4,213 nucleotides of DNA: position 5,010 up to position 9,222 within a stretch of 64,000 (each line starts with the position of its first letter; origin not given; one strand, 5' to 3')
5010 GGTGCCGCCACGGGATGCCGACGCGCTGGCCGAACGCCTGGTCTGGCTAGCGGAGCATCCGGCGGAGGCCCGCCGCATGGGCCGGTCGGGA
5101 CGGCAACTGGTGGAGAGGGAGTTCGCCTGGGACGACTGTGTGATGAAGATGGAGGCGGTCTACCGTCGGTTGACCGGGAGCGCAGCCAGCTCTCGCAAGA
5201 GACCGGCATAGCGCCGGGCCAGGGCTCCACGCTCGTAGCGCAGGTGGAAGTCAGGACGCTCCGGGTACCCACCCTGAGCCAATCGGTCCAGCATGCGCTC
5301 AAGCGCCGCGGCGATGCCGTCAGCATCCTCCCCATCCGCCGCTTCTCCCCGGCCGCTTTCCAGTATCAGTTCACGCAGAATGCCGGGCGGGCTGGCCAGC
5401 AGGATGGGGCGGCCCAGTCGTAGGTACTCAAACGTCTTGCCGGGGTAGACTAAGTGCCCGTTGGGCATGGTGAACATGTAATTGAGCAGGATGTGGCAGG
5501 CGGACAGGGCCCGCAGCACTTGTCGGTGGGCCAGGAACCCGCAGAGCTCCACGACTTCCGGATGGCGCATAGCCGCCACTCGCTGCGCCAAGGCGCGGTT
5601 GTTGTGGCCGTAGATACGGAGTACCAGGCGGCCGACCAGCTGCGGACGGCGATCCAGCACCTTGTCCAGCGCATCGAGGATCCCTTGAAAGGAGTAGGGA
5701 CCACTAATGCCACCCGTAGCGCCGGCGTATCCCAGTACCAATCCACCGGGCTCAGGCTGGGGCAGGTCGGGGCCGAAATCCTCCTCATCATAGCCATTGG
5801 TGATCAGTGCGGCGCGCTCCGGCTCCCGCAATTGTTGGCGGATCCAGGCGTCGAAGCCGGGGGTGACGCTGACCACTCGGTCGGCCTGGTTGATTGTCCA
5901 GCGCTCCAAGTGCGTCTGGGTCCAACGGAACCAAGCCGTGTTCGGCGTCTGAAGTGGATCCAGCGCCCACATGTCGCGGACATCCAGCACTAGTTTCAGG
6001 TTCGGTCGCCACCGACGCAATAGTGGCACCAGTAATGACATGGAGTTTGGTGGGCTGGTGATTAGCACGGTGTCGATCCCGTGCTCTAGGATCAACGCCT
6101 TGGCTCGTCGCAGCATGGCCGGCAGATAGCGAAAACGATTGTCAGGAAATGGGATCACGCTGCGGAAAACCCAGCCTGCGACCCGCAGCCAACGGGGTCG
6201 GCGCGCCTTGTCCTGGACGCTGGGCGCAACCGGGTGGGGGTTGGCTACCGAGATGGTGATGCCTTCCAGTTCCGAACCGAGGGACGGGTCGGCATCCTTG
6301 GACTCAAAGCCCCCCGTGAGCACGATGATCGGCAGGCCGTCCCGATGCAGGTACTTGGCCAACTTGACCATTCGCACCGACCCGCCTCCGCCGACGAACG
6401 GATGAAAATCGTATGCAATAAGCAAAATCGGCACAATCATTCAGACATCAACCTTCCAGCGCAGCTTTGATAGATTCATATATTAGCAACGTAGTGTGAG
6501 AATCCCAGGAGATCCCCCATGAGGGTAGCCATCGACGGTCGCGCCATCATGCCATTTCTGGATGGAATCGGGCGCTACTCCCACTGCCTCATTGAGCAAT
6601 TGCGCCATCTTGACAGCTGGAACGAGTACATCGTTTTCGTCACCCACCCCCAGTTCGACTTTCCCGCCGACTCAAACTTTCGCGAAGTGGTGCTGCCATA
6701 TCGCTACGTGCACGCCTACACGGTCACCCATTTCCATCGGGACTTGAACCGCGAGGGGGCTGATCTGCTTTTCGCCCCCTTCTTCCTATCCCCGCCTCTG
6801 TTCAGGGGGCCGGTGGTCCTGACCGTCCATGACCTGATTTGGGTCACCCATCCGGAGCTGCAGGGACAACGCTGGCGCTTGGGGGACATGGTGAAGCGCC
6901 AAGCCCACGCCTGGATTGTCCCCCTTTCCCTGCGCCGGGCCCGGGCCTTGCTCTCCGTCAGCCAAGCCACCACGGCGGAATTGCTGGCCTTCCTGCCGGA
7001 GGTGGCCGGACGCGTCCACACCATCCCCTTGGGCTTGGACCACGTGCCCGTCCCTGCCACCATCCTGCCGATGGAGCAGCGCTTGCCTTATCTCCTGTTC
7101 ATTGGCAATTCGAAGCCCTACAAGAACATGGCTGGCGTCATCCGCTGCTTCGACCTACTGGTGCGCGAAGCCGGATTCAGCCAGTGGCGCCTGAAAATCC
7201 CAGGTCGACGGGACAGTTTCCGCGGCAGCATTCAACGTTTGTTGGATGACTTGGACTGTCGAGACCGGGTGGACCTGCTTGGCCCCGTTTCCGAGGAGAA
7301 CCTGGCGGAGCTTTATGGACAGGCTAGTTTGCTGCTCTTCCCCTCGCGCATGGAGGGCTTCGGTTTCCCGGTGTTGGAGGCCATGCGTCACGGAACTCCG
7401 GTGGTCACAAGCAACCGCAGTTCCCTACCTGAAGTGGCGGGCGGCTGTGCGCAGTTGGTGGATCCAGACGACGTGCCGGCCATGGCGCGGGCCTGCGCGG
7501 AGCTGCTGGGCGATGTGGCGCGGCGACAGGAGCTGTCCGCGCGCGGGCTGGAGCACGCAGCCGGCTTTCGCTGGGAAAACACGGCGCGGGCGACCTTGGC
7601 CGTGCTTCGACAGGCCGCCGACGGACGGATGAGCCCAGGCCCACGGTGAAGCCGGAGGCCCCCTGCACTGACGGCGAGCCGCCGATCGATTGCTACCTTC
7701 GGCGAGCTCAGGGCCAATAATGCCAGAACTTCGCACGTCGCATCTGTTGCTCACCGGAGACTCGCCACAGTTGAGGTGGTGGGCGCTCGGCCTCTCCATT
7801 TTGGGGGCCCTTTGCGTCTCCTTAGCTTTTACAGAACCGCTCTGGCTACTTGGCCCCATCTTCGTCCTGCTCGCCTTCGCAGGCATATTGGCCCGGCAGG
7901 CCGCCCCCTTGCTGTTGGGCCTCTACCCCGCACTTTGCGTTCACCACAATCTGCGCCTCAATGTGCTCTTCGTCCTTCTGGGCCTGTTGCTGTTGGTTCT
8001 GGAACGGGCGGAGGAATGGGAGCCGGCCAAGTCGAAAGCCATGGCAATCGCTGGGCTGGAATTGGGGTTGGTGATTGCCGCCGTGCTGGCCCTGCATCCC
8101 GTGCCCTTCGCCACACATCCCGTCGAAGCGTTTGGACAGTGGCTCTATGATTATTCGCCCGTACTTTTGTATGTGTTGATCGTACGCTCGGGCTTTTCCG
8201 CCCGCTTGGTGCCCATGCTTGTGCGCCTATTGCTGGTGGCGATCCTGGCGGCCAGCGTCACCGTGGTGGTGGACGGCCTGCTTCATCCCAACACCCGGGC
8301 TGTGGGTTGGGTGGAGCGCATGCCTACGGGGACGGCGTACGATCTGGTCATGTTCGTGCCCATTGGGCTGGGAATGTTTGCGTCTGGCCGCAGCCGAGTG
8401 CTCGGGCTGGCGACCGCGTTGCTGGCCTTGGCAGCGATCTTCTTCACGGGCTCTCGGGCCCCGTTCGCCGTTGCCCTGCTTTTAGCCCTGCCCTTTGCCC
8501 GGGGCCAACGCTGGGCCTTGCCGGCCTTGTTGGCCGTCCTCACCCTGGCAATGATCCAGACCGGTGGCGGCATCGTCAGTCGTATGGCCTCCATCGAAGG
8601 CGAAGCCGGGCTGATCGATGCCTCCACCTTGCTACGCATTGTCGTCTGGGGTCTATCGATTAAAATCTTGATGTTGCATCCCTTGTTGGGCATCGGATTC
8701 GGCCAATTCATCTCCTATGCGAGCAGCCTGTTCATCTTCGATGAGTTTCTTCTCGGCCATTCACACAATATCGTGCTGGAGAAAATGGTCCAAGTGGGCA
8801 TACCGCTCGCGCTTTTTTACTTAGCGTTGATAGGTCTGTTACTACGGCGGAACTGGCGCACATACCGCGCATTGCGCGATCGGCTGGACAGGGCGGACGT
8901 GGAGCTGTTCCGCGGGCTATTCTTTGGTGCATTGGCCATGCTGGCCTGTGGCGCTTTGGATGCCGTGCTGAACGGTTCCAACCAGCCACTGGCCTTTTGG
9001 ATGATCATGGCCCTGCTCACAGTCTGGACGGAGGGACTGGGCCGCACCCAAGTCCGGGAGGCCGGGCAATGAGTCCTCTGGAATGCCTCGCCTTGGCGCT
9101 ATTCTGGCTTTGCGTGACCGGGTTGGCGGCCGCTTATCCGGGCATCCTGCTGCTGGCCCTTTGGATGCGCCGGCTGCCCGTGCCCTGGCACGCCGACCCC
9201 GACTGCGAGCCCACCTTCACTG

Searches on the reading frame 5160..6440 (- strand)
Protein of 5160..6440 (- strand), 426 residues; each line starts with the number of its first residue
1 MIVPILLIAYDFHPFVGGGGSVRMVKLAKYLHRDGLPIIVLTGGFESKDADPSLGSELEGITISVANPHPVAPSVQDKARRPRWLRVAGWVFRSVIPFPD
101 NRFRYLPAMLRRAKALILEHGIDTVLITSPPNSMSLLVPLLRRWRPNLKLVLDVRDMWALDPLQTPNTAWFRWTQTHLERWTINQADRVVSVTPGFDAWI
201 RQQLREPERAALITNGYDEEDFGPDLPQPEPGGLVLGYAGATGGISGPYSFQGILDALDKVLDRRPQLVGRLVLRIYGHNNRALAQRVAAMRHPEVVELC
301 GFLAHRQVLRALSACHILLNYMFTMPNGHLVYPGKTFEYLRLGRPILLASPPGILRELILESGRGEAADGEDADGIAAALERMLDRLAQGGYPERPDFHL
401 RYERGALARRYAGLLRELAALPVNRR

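Call 68: search_protein_families(library=pfam, proteins=[window:5160-6440:-], max_evalue=0.0001)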
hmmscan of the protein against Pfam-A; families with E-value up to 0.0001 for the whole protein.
window:5160-6440:- (426 aa): 3 families
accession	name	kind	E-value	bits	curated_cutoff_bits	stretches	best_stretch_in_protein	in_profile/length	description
PF13579.12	Glyco_trans_4_4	-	2.4e-16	60.9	29.7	1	18-216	1-158/158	Glycosyl transferase 4-like domain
PF13439.12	Glyco_transf_4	-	7e-15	55.9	28.5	1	18-220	2-169/170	Glycosyltransferase Family 4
PF13692.12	Glyco_trans_1_4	-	8.4e-07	29.8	27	1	254-385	20-141/142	Glycosyl transferases group 1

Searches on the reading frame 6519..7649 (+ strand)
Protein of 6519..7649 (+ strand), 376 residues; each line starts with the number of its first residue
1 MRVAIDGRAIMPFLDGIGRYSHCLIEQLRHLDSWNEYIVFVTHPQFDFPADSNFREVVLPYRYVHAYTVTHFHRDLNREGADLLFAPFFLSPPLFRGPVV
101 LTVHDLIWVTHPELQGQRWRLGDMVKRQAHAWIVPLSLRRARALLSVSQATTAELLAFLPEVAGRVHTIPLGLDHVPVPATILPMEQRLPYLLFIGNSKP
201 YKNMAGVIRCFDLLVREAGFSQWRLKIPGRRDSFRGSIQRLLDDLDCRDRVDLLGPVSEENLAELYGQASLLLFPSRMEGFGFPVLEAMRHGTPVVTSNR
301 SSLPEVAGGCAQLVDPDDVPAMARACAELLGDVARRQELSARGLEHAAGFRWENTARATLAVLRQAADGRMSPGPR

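Call 68: search_protein_families(library=pfam, proteins=[window:6519-7649:+], max_evalue=0.0001)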
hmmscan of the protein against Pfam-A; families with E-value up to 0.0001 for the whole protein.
window:6519-7649:+ (376 aa): 5 families
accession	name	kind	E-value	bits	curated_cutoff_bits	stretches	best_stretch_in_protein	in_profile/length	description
PF13692.12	Glyco_trans_1_4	-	4.7e-26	92.2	27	1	190-332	2-142/142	Glycosyl transferases group 1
PF00534.26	Glycos_transf_1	-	1.1e-24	87.4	26.4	1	189-343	15-169/172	Glycosyl transferases group 1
PF20706.3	GT4-conflict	-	2.3e-13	50.3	26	1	140-305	146-318/385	Family 4 Glycosyltransferase in conflict systems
PF13439.12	Glyco_transf_4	-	1.3e-08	35.5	28.5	1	16-175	3-168/170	Glycosyltransferase Family 4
PF13579.12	Glyco_trans_4_4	-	4.3e-06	27.6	29.7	1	69-172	60-158/158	Glycosyl transferase 4-like domain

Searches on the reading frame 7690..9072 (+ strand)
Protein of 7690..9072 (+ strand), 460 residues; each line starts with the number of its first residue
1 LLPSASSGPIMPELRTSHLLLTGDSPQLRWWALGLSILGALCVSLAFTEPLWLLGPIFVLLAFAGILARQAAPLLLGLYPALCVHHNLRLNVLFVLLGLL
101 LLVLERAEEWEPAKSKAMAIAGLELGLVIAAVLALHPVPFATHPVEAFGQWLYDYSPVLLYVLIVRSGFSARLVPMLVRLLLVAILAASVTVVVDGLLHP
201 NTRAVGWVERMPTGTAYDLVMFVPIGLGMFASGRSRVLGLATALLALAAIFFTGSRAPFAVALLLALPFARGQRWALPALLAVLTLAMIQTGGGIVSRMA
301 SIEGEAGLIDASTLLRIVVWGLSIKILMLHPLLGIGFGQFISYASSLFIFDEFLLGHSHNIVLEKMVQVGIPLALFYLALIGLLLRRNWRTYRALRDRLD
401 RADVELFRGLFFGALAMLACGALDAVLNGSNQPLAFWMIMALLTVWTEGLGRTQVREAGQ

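Call 68: search_protein_families(library=pfam, proteins=[window:7690-9072:+], max_evalue=0.0001)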
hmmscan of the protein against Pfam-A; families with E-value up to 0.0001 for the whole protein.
window:7690-9072:+ (460 aa): 1 family
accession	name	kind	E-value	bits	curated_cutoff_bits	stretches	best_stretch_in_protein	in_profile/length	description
PF04932.20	Wzy_C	-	2.7e-12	47.1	31.7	1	242-378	2-149/149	O-Antigen ligase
